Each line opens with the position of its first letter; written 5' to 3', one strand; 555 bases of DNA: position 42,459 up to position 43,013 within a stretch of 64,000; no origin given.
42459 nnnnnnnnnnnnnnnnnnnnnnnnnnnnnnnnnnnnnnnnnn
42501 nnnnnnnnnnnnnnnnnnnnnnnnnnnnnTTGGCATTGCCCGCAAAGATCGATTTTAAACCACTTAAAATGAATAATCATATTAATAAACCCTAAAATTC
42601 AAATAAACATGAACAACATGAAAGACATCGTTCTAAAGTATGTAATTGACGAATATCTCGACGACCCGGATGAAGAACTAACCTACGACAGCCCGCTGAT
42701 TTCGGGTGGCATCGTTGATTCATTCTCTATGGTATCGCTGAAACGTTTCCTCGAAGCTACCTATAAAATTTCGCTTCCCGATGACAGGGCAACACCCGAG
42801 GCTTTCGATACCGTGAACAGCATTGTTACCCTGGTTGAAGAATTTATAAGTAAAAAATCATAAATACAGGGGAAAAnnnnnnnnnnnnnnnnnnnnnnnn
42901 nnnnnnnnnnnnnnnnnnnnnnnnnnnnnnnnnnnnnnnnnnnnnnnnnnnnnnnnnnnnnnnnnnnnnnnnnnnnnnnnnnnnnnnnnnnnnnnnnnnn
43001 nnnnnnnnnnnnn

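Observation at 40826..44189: Operon of AcsA-like ligase, dedicated carrier protein and alpha-oxoamine synthase: a candidate carrier-protein-dependent amino-ketone or lipid-base pathway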

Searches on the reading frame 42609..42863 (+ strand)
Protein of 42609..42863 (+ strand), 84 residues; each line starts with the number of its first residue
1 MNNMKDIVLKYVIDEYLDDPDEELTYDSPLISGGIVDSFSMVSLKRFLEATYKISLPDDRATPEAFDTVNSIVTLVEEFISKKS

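Call 3: search_protein_families(library=ncbifam, proteins=[window:42609-42863:+], max_evalue=0.001)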
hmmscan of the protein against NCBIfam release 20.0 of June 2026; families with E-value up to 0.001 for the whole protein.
window:42609-42863:+ (84 aa): 7 families
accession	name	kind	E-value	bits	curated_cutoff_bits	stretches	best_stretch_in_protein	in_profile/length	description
NF052616.1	ACP_for_OlsHI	equivalog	8.6e-15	54.9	130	1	1-78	1-79/83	ornithine lipid biosynthesis acyl carrier protein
NF058660.1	cispen_ACP_AmcB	equivalog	2.4e-09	37.2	80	1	14-78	13-77/80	cispentacin biosynthesis acyl carrier protein AmcB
NF005798.0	PRK07639.1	equivalog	1.1e-06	28.9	100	1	35-79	37-81/91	petrobactin biosynthesis protein AsbD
NF003464.0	PRK05087.1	equivalog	4e-05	23.6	68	1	4-78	3-76/78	D-alanine--poly(phosphoribitol) ligase subunit DltC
TIGR00517.1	acyl_carrier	equivalog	0.00012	21.9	70.45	1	10-78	9-75/77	acyl carrier protein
NF002148.0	PRK00982.1-2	subfamily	0.00014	21.6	71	1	10-78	10-76/79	acyl carrier protein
NF002149.0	PRK00982.1-3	equivalog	0.00088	19.2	106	0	2-76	2-73/78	acyl carrier protein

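Call 4: search_protein_families(library=pfam, proteins=[window:42609-42863:+], max_evalue=0.01)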
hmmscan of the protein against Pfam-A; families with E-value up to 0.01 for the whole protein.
window:42609-42863:+ (84 aa): 1 family
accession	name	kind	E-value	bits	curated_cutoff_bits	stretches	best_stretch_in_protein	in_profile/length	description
PF00550.31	PP-binding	-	0.0017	19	20.8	1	14-75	8-66/67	Phosphopantetheine attachment site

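Call 17: find_related_loci(query=A1, collection=genome_contigs, flank=8000)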
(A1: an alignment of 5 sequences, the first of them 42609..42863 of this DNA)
Query A1 (84 aa) in genome_contigs; peptide patterns used: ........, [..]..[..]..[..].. (x = any residue, [..] = any of these).
600 stretches matched a pattern (row limit reached: there are more); 584 encode a relative of the query (tblastn E <= 1e-3); the best 80 are kept; 80 distinct loci.
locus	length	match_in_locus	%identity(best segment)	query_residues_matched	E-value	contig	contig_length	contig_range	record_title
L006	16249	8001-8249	83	1-83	1e-43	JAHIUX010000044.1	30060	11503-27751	MAG: Bacteroidetes bacterium isolate MM_PC_MetaG.mb.41 MM_PC_MetaG.mb.41_k141_875700, whole genome shotgun sequence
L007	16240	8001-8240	78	1-80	1e-38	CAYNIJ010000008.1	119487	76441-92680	MAG TPA_asm: uncultured Ignavibacteriales bacterium isolate SRP302447_co2_58 genome assembly, contig: NODE_504_length_11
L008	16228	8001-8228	79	2-77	1e-38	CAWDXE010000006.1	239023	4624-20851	MAG: uncultured candidate division Zixibacteria bacterium isolate MFD05942.bin.2.290 genome assembly, contig: contig_571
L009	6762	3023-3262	79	1-80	2e-38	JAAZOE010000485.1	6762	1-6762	MAG: Candidatus Zixiibacteriota bacterium isolate AS27yjCOA_31 173601_AS27, whole genome shotgun sequence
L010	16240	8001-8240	80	1-80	2e-38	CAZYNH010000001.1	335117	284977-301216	MAG TPA_asm: uncultured Bacteroidia bacterium isolate binchicken_co168_316 genome assembly, contig: NODE_10_length_33511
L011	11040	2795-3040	76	1-82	2e-38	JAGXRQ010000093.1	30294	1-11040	MAG: Bacteroidetes bacterium isolate CROMO_A_117 c_000000576583, whole genome shotgun sequence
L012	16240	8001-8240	80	1-80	4e-38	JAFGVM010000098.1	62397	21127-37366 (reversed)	MAG: Candidatus Delongbacteria bacterium isolate ZodW_Metabat.17 k87_23047325, whole genome shotgun sequence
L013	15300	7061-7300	79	1-80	5e-38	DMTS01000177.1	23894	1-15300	MAG TPA_asm: Candidatus Delongbacteria bacterium isolate UBA12480 contig_28459, whole genome shotgun sequence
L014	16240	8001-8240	76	1-80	7e-38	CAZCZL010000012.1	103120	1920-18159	MAG TPA_asm: uncultured Ignavibacteriales bacterium isolate binchicken_co16_343 genome assembly, contig: NODE_324_length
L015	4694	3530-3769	76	1-80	1e-37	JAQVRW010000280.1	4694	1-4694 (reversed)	MAG: Candidatus Zixiibacteriota bacterium isolate STF1_26 NODE_75361_length_4694_cov_2.560105_Sandtown_F1, whole genome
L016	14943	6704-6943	78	1-80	3e-37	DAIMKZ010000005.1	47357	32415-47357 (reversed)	MAG TPA_asm: Candidatus Delongbacteria bacterium isolate CTOTU1823 NODE_69_length_47357_cov_5.517737, whole genome shotg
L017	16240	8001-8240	73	4-83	2e-37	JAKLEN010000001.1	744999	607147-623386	MAG: Acidobacteria bacterium isolate RA.bin134 RA.bin134_1, whole genome shotgun sequence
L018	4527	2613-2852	78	1-80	5e-37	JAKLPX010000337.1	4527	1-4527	MAG: Candidatus Delongbacteria bacterium isolate bin S2.13 k141_623785, whole genome shotgun sequence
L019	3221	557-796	75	1-80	5e-37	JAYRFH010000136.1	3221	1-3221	MAG: Candidatus Zixiibacteriota bacterium isolate SH_SHASGE3bin.27 k141_849874, whole genome shotgun sequence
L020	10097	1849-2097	73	1-83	5e-37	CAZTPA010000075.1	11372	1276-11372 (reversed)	MAG TPA_asm: uncultured Bacteroidales bacterium isolate SRP252850_co1_256 genome assembly, contig: NODE_10951_length_113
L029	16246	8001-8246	70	1-82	2e-36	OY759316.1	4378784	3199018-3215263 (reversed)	MAG: Candidatus Cloacimonadales bacterium isolate 8a64a5fc-8000-496d-8fb9-ab17f2428a55 genome assembly, chromosome: 1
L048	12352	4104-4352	69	2-84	2e-34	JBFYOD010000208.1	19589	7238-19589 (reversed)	MAG: Candidatus Aminicenantes bacterium isolate PPR_0111 PPR_0111.fa_k121_395433, whole genome shotgun sequence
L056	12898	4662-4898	71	1-80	4e-34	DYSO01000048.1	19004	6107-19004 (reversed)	MAG TPA_asm: Draconibacterium orientale isolate SulCav_PC08_3_10_45_10 SulCav_PC08-3_2059_length_19004_cov_6.972136, who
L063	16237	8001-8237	70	1-80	2e-33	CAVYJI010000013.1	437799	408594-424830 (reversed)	MAG: uncultured Bacteroidales bacterium isolate MFD01476.bin.1.15 genome assembly, contig: contig_55068, whole genome sh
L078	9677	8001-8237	71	1-80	5e-33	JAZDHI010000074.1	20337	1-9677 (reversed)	MAG: Bacteroidota bacterium isolate MEGAHIT-group-0.314 k141_19966354, whole genome shotgun sequence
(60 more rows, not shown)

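Call 23: search_protein_families(library=ncbifam, proteins=[L078:2795-3757:-, L063:10184-12868:+], max_evalue=0.00001)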
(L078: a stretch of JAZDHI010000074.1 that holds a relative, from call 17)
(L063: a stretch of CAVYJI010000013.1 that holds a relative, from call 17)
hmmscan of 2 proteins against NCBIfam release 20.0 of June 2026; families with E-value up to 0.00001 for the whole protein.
L078:2795-3757:- (320 aa): 4 families
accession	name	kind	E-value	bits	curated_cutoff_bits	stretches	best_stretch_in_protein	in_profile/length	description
NF043036.1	ErythonDh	equivalog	1.9e-26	93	325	1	51-290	58-300/321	D-erythronate dehydrogenase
TIGR01214.1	rmlD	equivalog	2.7e-08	33.3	224.05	1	4-154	2-136/285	dTDP-4-dehydrorhamnose reductase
TIGR02197.1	heptose_epim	equivalog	6.4e-07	28.8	274.6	1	4-147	1-143/316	ADP-glyceromanno-heptose 6-epimerase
TIGR01179.1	galE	equivalog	1.2e-06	27.6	262.3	0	3-169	1-173/332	UDP-glucose 4-epimerase GalE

L063:10184-12868:+ (894 aa): 11 families
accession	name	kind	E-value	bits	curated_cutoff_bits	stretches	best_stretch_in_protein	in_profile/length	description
NF045493.1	HydDutCoALig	equivalog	1.4e-160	536.2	1300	1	8-693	5-685/698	4-hydroxybutyrate--CoA ligase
TIGR02717.1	AcCoA-syn-alpha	equivalog_domain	2e-160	534.4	567.15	1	6-451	1-446/447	acetate--CoA ligase alpha subunit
NF045494.1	AcCoALig_Archglob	equivalog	7.8e-143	477.3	1200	2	1-453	213-664/665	acetate--CoA ligase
NF045492.1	HydPropCoALig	equivalog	9.2e-126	420.9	1300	2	4-453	246-698/700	3-hydroxypropionate--CoA ligase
NF004230.0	PRK05678.1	equivalog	8.2e-17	61.3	336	1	52-265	46-255/291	succinate--CoA ligase subunit alpha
TIGR01019.1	sucCoAalpha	subfamily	2.5e-16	59.9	353.2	1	45-265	38-253/286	succinate--CoA ligase subunit alpha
NF001913.0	PRK00696.1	equivalog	4.2e-13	49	370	1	493-710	5-225/388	ADP-forming succinate--CoA ligase subunit beta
NF058543.1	ActPatMycb56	equivalog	7.6e-12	44.7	460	1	731-876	130-273/317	acetyltransferase Pat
TIGR01016.1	sucCoAbeta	subfamily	1e-10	41.1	375.55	1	491-709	3-223/386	succinate-CoA ligase subunit beta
NF010647.0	PRK14046.1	equivalog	2.9e-07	29.9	604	0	350-384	284-318/392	malate--CoA ligase subunit beta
NF010623.0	PRK14016.1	subfamily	4.1e-06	25.2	877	1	494-568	216-285/871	cyanophycin synthetase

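Call 26: search_solved_structures(query=window:42609-42863:+, max_evalue=1)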
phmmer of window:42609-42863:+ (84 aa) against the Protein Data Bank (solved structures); distinct sequences matched with E-value up to 1: 56.
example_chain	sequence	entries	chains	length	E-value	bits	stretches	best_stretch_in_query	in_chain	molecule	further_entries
6cxt_A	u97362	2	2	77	8.7e-08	35.6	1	8-78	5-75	Alpha/beta hydrolase fold protein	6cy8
2my5_A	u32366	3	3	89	9.7e-06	29.1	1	6-75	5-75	Peptidyl carrier protein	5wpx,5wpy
2my6_A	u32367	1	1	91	2.6e-05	27.7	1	6-75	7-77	Peptidyl carrier protein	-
5jdx_A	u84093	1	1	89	3.2e-05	27.5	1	8-78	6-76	Putative peptidyl carrier protein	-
7thn_E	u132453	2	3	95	4e-05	27.2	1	8-78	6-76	Probable acyl carrier protein PigG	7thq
2n5h_A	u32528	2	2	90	4.6e-05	27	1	4-79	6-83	Peptidyl carrier protein PltL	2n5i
6o6e_E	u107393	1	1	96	5.7e-05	26.7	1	4-79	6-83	Peptidyl carrier protein PltL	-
2kwl_A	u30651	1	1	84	0.00051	23.7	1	9-77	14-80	Acyl carrier protein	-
2lol_A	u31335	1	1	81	0.0023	21.6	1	13-78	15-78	Acyl carrier protein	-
5gxt_A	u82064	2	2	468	0.0098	19.6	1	7-78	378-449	Maltose-binding periplasmic protein,PigG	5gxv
8jf2_F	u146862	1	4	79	0.014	19.1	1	8-78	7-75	D-alanyl carrier protein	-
6bug_A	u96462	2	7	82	0.014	19.1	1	8-78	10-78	D-alanyl carrier protein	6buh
7yn3_C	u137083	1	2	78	0.026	18.2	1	15-74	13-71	CcbZ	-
2lki_A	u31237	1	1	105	0.026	18.2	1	23-81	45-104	Putative uncharacterized protein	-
4h2s_C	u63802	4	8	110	0.032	17.9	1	23-76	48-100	Aminoacyl carrier protein 1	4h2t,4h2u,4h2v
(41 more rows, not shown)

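Call 30: search_protein_families(library=ncbifam, proteins=[L063:4520-5719:+, L048:531-1730:+, L007:10029-11264:+, L029:11660-12850:+], max_evalue=1e-60)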
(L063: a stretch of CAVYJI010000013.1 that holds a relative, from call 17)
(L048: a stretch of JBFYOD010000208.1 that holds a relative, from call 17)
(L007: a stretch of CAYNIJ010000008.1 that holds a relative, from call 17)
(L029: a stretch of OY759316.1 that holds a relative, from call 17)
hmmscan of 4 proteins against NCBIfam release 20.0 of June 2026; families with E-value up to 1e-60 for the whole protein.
L063:4520-5719:+ (399 aa): 8 families
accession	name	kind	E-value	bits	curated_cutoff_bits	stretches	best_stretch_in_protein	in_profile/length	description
NF005394.0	PRK06939.1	equivalog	1.3e-185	616.8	460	1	1-399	1-397/397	glycine C-acetyltransferase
TIGR01822.1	2am3keto_CoA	equivalog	3.8e-183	608.8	493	1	5-399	1-393/393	glycine C-acetyltransferase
TIGR01825.1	gly_Cac_T_rel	subfamily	5.3e-123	410.5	535.4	1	9-398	1-384/385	BioF/Kbl family PLP-dependent acyltransferase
TIGR00858.1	bioF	equivalog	8e-108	360.4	426.45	1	23-389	3-364/365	8-amino-7-oxononanoate synthase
NF047600.1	SerpalmtaseCFB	equivalog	8.8e-98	327.5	640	1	11-397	13-393/395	serine palmitoyltransferase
NF047599.1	SerpalmtaseBetaP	equivalog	1.8e-83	280.4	500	1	40-397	41-394/394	serine palmitoyltransferase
TIGR01821.1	5aminolev_synth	equivalog_domain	9.2e-80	268.5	338.55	1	5-397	3-398/402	5-aminolevulinate synthase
NF047603.1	SerpalmtaseAlphaP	equivalog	1.2e-66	225.1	670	1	40-399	43-399/399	serine palmitoyltransferase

L048:531-1730:+ (399 aa): 8 families
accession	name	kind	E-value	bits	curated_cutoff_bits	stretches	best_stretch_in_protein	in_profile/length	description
NF005394.0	PRK06939.1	equivalog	1.3e-181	603.7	460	1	2-399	2-397/397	glycine C-acetyltransferase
TIGR01822.1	2am3keto_CoA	equivalog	1.5e-177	590.4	493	1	5-399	1-393/393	glycine C-acetyltransferase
TIGR01825.1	gly_Cac_T_rel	subfamily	3.1e-119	398.1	535.4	1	9-398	1-384/385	BioF/Kbl family PLP-dependent acyltransferase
TIGR00858.1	bioF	equivalog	3.9e-105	351.6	426.45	1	22-389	2-364/365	8-amino-7-oxononanoate synthase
NF047600.1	SerpalmtaseCFB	equivalog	1.3e-98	330.2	640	1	11-396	13-392/395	serine palmitoyltransferase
TIGR01821.1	5aminolev_synth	equivalog_domain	3.4e-82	276.5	338.55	1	5-397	3-398/402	5-aminolevulinate synthase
NF047599.1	SerpalmtaseBetaP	equivalog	1.6e-80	270.7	500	1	9-396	10-393/394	serine palmitoyltransferase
NF047603.1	SerpalmtaseAlphaP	equivalog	2.1e-66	224.2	670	1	40-399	43-399/399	serine palmitoyltransferase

L007:10029-11264:+ (411 aa): 7 families
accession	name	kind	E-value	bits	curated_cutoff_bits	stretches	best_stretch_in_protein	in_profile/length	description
NF005394.0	PRK06939.1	equivalog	3.6e-95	319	460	1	41-409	33-393/397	glycine C-acetyltransferase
TIGR01825.1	gly_Cac_T_rel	subfamily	7e-86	288.3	535.4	1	38-409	22-381/385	BioF/Kbl family PLP-dependent acyltransferase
TIGR00858.1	bioF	equivalog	1.8e-85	286.9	426.45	1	50-403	19-364/365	8-amino-7-oxononanoate synthase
TIGR01822.1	2am3keto_CoA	equivalog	5.9e-84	282.2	493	1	11-408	6-388/393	glycine C-acetyltransferase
NF047600.1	SerpalmtaseCFB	equivalog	3.8e-69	233.2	640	1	51-406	42-388/395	serine palmitoyltransferase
TIGR01821.1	5aminolev_synth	equivalog_domain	1.6e-64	218.3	338.55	1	57-403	50-390/402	5-aminolevulinate synthase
NF047599.1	SerpalmtaseBetaP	equivalog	1e-63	215.4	500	1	50-408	41-391/394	serine palmitoyltransferase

L029:11660-12850:+ (396 aa): 8 families
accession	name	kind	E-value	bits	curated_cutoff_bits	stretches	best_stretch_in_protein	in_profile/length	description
NF005394.0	PRK06939.1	equivalog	6.2e-188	624.5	460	1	1-394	1-396/397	glycine C-acetyltransferase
TIGR01822.1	2am3keto_CoA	equivalog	2e-186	619.7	493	1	8-395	4-393/393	glycine C-acetyltransferase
TIGR01825.1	gly_Cac_T_rel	subfamily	2.8e-128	427.9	535.4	1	9-395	1-385/385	BioF/Kbl family PLP-dependent acyltransferase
TIGR00858.1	bioF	equivalog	1.5e-116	389.2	426.45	1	36-383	15-362/365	8-amino-7-oxononanoate synthase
NF047600.1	SerpalmtaseCFB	equivalog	3.2e-102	342.1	640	1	11-394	13-394/395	serine palmitoyltransferase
NF047599.1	SerpalmtaseBetaP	equivalog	1e-88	297.7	500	1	8-393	9-394/394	serine palmitoyltransferase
TIGR01821.1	5aminolev_synth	equivalog_domain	3.2e-84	283.1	338.55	1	25-394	27-399/402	5-aminolevulinate synthase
NF047603.1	SerpalmtaseAlphaP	equivalog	6.2e-75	252.3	670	1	34-395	37-399/399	serine palmitoyltransferase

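Call 31: find_homologous_proteins(query=window:42609-42863:+, max_evalue=0.001)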
Query window:42609-42863:+ (84 aa): 8000 proteins with E <= 0.001 among 8000 candidates; the best 120 are listed.
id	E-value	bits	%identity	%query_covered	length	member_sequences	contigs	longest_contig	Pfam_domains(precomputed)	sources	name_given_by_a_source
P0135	3.8e-46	172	100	100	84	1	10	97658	-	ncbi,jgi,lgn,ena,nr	ncbi:MAG: acyl carrier protein [Bacteroidales bacterium]|nr:acyl carrier protein [Bacteroidales bact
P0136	1.9e-45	170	99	100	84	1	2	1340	-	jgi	jgi:acyl carrier protein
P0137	1.9e-44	166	96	100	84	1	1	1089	-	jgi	jgi:acyl carrier protein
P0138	1.5e-40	154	89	99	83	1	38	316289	-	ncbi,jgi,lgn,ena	jgi:acyl carrier protein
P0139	5.6e-40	152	88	99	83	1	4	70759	-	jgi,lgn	jgi:acyl carrier protein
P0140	2.4e-39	150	84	99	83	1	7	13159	-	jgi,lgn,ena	-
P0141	3.8e-39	150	89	99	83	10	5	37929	-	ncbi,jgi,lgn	jgi:acyl carrier protein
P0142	7.8e-39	149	83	99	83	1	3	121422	-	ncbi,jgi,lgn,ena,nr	ncbi:MAG: acyl carrier protein [Bacteroidetes bacterium]|nr:acyl carrier protein [Bacteroidales bact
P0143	4.6e-38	146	85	99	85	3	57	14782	-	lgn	-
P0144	5.6e-36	140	83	96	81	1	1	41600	-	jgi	jgi:acyl carrier protein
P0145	1.0e-35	139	81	96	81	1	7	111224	-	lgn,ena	-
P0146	1.1e-35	139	79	96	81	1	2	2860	-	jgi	jgi:acyl carrier protein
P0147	1.2e-35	138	83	95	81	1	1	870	-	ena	-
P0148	1.3e-35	138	84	98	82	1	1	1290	-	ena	-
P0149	1.4e-35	138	83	95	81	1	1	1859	-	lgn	-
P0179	8.3e-34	133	78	99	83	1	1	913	PF00550.32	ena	-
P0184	1.3e-33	132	77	98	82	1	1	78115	-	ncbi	ncbi:hypothetical protein ACFL4T_00210 [candidate division KSB1 bacterium]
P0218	3.7e-33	131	79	95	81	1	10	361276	-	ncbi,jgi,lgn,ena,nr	ncbi:MAG: acyl carrier protein [candidate division Zixibacteria bacterium]|nr:acyl carrier protein [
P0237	5.5e-33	130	78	95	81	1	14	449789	-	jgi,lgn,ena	jgi:acyl carrier protein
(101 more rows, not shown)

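Call 36: search_protein_representatives(protein=window:42609-42863:+)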
Query: 84 residues. Proteins with E-value up to 0.001 (for the whole library): 1130; up to 1e-10: 57; up to 1e-30: 0. The best 150 are listed.
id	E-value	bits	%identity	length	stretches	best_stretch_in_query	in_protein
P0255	1.5e-25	104.7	65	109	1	1-81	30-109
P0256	1.9e-25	104.4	67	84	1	2-79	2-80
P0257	1.7e-24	101.4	63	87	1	1-81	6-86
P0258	1.2e-22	95.6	65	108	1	3-79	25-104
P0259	1.3e-22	95.5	69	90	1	3-67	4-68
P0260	3.0e-22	94.3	68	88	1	4-80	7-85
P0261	8.3e-22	92.9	62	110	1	1-82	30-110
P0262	8.6e-22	92.8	73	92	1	19-80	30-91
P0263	1.0e-21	92.6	57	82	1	1-79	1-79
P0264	2.0e-20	88.5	55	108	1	1-80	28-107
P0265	3.7e-20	87.7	59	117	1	4-82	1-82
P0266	4.4e-20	87.4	66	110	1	7-79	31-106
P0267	8.0e-20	86.6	59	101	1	1-78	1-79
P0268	1.5e-18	82.5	62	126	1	13-80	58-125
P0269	2.8e-18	81.7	72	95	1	3-62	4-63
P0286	1.1e-14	70.2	63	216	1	3-65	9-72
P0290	3.1e-14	68.8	80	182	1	28-77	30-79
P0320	4.0e-10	55.8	71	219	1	8-55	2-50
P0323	6.1e-10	55.2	32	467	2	8-73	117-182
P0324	6.5e-10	55.1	42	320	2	23-83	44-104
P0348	2.0e-08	50.4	42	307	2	23-80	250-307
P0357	5.1e-08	49.1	40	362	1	6-78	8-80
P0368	8.8e-08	48.3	41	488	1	9-76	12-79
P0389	2.6e-07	46.8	40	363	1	10-79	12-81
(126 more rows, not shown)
